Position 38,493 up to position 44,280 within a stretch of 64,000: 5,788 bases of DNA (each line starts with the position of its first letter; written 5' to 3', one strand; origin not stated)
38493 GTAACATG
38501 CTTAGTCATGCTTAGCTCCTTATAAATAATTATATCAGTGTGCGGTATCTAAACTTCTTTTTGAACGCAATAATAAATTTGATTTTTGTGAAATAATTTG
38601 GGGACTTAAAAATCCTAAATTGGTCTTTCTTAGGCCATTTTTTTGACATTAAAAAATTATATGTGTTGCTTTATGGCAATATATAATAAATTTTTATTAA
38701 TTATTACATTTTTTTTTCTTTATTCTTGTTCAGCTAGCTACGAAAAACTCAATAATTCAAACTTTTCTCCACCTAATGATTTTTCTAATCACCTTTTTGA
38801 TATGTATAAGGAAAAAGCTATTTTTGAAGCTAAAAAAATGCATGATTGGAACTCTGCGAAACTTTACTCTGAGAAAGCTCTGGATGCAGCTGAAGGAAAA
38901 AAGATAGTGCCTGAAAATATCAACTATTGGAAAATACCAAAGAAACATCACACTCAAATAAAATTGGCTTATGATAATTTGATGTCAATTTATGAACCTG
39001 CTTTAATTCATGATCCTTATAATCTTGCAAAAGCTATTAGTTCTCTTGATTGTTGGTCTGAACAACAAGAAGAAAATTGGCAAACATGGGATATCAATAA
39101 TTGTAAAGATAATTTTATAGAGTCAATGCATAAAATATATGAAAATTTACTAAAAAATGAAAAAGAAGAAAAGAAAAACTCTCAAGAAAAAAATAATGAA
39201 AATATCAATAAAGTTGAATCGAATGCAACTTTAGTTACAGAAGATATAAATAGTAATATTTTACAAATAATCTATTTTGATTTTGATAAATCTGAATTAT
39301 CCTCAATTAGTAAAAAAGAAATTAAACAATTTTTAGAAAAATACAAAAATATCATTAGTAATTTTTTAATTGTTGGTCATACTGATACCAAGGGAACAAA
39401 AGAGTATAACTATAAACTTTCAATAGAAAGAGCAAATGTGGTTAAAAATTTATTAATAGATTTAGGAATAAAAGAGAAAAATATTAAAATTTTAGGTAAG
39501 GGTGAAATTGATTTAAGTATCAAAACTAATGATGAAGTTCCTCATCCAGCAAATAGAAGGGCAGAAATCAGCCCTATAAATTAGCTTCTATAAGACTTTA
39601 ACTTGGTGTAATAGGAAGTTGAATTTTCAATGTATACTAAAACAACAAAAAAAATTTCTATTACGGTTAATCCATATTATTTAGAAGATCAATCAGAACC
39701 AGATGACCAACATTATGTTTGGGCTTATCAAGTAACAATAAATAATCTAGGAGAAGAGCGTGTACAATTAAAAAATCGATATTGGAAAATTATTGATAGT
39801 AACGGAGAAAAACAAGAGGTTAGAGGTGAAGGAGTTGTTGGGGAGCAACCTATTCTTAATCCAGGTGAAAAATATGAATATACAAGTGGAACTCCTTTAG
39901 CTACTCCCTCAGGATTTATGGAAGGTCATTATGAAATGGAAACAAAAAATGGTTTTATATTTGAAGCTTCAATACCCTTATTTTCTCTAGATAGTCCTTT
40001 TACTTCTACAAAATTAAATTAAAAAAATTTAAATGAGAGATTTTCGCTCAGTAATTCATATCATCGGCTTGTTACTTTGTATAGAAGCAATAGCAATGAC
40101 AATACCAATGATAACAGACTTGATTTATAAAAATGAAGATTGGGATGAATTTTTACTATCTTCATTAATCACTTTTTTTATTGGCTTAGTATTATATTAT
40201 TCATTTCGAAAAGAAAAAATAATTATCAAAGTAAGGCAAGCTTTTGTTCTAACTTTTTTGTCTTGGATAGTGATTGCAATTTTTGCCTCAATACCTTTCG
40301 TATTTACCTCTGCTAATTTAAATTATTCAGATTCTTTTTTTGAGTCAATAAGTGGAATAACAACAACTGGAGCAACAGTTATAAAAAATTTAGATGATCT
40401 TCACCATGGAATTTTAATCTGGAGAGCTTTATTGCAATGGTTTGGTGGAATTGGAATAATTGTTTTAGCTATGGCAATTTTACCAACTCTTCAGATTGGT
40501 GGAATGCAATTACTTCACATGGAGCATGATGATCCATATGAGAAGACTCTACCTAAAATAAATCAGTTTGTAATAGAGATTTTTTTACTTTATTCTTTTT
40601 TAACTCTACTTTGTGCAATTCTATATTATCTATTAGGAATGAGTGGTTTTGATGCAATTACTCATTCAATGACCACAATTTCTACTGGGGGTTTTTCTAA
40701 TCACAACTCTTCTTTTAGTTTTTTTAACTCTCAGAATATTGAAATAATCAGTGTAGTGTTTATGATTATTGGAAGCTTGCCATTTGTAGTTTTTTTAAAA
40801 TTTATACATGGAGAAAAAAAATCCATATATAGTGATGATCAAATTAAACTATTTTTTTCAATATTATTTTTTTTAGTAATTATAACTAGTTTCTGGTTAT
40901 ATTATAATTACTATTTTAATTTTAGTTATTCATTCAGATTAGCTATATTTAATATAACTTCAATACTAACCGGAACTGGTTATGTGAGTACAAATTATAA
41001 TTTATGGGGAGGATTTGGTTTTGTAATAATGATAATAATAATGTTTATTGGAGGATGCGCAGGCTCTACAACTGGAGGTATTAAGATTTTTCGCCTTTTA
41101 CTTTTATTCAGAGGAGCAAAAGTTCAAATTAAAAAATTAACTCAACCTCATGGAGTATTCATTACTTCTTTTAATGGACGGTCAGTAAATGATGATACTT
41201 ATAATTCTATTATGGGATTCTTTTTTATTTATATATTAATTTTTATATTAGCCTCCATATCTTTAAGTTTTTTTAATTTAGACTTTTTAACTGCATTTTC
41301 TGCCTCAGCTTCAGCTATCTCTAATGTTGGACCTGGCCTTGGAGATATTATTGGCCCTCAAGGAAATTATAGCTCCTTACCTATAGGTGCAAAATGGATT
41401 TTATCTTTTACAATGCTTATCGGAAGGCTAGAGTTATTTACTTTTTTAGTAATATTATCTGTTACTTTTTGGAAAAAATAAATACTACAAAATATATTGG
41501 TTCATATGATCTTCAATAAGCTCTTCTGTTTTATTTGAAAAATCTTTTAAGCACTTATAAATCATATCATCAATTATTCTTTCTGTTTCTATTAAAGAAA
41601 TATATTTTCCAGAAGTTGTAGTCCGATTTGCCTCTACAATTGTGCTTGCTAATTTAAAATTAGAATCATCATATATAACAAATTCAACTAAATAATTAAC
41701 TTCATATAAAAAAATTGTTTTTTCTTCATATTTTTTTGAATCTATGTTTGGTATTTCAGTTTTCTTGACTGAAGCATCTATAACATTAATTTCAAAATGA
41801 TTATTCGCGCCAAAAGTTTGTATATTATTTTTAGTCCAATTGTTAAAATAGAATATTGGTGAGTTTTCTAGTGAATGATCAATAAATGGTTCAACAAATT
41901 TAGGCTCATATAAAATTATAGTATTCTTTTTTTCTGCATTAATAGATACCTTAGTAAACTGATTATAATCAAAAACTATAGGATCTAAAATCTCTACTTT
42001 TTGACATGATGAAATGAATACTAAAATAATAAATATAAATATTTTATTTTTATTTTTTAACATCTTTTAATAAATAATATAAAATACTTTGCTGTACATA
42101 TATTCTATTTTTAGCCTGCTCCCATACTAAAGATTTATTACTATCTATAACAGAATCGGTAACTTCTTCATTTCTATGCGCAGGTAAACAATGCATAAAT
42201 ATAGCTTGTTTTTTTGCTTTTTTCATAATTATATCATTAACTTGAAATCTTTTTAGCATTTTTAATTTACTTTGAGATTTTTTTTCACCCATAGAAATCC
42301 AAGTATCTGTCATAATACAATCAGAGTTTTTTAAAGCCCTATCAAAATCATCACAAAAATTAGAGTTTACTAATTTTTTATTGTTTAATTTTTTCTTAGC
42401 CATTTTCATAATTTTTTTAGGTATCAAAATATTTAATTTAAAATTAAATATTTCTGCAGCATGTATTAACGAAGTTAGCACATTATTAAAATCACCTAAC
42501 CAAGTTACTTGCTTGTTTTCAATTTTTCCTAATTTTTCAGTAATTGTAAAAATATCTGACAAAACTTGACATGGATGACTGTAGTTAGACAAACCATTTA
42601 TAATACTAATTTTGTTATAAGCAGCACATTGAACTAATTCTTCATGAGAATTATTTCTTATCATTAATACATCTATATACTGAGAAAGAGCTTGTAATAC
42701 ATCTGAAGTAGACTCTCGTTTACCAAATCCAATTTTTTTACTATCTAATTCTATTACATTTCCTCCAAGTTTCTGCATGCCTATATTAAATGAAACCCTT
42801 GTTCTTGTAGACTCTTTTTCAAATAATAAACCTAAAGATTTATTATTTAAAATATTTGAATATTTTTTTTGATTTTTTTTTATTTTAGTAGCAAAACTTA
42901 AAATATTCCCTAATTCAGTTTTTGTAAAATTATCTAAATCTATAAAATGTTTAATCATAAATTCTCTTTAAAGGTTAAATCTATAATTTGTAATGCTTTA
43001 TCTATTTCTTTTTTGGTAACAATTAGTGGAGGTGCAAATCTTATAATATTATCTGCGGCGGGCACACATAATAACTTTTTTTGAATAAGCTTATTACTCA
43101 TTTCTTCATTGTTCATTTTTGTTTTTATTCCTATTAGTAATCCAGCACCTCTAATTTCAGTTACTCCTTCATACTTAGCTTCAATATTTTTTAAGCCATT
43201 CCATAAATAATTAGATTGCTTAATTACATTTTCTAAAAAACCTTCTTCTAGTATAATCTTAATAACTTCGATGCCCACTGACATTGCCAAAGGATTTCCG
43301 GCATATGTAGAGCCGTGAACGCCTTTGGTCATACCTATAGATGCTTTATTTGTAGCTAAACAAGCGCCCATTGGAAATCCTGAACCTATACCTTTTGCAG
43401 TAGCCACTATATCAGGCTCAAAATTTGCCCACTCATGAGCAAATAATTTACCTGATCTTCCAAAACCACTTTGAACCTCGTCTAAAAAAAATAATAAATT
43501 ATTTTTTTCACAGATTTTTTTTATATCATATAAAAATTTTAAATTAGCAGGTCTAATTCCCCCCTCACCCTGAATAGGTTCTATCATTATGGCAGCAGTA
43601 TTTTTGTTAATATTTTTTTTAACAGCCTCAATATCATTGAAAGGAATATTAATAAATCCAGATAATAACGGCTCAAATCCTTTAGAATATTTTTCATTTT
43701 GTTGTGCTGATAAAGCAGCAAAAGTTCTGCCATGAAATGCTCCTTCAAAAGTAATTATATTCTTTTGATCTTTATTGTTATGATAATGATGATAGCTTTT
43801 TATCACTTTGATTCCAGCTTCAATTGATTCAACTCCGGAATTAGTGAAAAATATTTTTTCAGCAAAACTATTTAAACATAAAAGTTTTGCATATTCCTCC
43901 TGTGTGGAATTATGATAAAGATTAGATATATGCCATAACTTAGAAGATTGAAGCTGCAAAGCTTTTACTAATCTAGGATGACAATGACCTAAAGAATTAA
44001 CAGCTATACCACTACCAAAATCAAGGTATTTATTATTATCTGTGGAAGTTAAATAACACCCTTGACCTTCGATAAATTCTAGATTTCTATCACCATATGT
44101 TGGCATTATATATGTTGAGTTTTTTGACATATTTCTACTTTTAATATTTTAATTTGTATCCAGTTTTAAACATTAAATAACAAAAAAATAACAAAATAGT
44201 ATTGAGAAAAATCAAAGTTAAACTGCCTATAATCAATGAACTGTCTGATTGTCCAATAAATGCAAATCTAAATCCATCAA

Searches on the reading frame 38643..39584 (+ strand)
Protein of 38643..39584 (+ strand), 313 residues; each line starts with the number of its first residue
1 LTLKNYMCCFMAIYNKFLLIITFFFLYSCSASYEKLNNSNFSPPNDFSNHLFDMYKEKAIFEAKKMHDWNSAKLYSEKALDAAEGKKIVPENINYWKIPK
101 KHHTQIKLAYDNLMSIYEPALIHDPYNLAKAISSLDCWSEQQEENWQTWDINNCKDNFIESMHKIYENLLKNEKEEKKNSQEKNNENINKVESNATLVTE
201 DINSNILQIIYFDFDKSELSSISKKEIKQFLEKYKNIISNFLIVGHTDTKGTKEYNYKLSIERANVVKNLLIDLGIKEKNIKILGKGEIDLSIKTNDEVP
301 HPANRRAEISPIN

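Call 59: search_protein_families(library=pfam, proteins=[window:38643-39584:+], max_evalue=0.00001)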
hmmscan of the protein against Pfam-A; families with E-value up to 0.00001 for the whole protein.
window:38643-39584:+ (313 aa): 1 family
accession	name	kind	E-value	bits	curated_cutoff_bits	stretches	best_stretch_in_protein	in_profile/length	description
PF00691.25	OmpA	-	7.4e-17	62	27.2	1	211-304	1-97/98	OmpA family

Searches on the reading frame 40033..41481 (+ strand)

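Call 59: search_protein_families(library=pfam, proteins=[window:40033-41481:+], max_evalue=0.00001)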
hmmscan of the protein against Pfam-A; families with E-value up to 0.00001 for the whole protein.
window:40033-41481:+ (482 aa): 1 family
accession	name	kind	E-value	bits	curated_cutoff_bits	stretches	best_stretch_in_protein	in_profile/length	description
PF02386.22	TrkH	-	1.9e-69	234.9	27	1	40-477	5-492/502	Cation transport protein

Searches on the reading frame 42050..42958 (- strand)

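Call 59: search_protein_families(library=pfam, proteins=[window:42050-42958:-], max_evalue=0.00001)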
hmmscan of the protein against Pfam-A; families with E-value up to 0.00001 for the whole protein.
window:42050-42958:- (302 aa): 2 families
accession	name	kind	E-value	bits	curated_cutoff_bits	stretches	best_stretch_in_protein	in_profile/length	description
PF00185.30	OTCace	-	1.5e-46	158.7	29.4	1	148-296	2-157/157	Aspartate/ornithine carbamoyltransferase, Asp/Orn binding domain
PF02729.26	OTCace_N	-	2.1e-43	148.4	29.9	1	3-141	1-148/148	Aspartate/ornithine carbamoyltransferase, carbamoyl-P binding domain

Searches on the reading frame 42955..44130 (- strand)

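Call 59: search_protein_families(library=pfam, proteins=[window:42955-44130:-], max_evalue=0.00001)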
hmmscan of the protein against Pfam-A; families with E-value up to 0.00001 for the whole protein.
window:42955-44130:- (391 aa): 1 family
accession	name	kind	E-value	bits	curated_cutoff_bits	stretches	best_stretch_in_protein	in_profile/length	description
PF00202.27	Aminotran_3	-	2.9e-114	382.3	30.5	1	19-384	13-400/403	Aminotransferase class-III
